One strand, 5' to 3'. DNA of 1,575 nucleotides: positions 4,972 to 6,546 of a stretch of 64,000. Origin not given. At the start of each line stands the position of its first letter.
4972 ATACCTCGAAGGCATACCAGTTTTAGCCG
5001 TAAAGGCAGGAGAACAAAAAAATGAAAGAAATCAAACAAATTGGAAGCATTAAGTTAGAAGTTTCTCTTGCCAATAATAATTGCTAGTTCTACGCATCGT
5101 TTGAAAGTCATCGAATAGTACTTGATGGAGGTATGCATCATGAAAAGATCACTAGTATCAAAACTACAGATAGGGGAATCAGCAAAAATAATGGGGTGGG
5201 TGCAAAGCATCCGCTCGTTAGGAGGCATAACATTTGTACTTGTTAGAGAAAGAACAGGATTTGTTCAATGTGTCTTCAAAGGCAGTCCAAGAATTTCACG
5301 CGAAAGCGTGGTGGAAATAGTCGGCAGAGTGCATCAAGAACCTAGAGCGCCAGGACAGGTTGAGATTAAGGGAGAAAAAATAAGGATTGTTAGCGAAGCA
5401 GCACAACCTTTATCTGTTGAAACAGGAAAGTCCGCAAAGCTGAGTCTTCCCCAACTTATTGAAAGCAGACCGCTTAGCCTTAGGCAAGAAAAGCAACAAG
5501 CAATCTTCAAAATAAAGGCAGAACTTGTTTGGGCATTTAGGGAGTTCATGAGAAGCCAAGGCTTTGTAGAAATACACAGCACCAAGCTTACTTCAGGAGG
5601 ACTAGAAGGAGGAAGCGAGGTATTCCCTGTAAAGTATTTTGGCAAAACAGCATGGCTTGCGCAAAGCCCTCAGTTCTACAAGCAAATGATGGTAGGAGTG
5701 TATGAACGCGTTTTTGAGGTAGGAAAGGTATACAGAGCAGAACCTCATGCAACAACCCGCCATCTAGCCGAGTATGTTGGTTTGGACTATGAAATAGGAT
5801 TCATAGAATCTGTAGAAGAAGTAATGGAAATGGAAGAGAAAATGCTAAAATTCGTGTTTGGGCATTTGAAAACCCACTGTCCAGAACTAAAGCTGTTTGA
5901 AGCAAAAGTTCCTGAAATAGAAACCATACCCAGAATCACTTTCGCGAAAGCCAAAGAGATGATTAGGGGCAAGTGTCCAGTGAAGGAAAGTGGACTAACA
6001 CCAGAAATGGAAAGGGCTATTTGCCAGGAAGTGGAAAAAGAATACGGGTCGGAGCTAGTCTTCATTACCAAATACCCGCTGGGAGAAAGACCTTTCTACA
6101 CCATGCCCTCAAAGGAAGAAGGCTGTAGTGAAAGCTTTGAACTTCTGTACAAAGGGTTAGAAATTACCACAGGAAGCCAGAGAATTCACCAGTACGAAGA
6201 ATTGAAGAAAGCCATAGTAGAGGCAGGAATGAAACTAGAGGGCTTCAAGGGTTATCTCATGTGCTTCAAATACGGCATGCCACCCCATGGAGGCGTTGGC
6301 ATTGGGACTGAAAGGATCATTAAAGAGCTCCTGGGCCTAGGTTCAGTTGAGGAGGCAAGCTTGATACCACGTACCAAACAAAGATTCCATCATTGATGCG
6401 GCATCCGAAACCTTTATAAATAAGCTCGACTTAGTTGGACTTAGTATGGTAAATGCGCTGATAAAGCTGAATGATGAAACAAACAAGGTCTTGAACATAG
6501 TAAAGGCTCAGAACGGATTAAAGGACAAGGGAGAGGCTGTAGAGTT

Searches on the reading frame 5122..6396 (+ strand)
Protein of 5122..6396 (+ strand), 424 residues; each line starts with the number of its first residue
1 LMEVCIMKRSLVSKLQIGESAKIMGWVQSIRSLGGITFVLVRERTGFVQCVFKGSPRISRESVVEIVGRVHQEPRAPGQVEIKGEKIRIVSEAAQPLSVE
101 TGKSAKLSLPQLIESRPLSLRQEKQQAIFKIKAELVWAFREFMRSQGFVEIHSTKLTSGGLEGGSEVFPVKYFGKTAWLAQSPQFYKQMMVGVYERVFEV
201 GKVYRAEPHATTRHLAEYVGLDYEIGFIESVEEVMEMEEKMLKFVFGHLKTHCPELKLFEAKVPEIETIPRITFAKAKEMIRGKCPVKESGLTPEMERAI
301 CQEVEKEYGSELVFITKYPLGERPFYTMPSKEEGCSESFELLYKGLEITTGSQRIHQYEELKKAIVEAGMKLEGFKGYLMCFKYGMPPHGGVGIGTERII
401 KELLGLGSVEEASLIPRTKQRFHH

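Call 15: search_protein_families(library=pfam, proteins=[window:5122-6396:+], max_evalue=0.001)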
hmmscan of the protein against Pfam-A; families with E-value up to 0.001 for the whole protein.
window:5122-6396:+ (424 aa): 2 families
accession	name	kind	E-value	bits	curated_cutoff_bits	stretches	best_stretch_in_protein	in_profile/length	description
PF00152.25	tRNA-synt_2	-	3.2e-72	243.6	25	1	113-419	6-308/308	tRNA synthetases class II (D, K and N)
PF01336.31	tRNA_anti-codon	-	4.9e-11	42.8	27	1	22-90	2-75/75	OB-fold nucleic acid binding domain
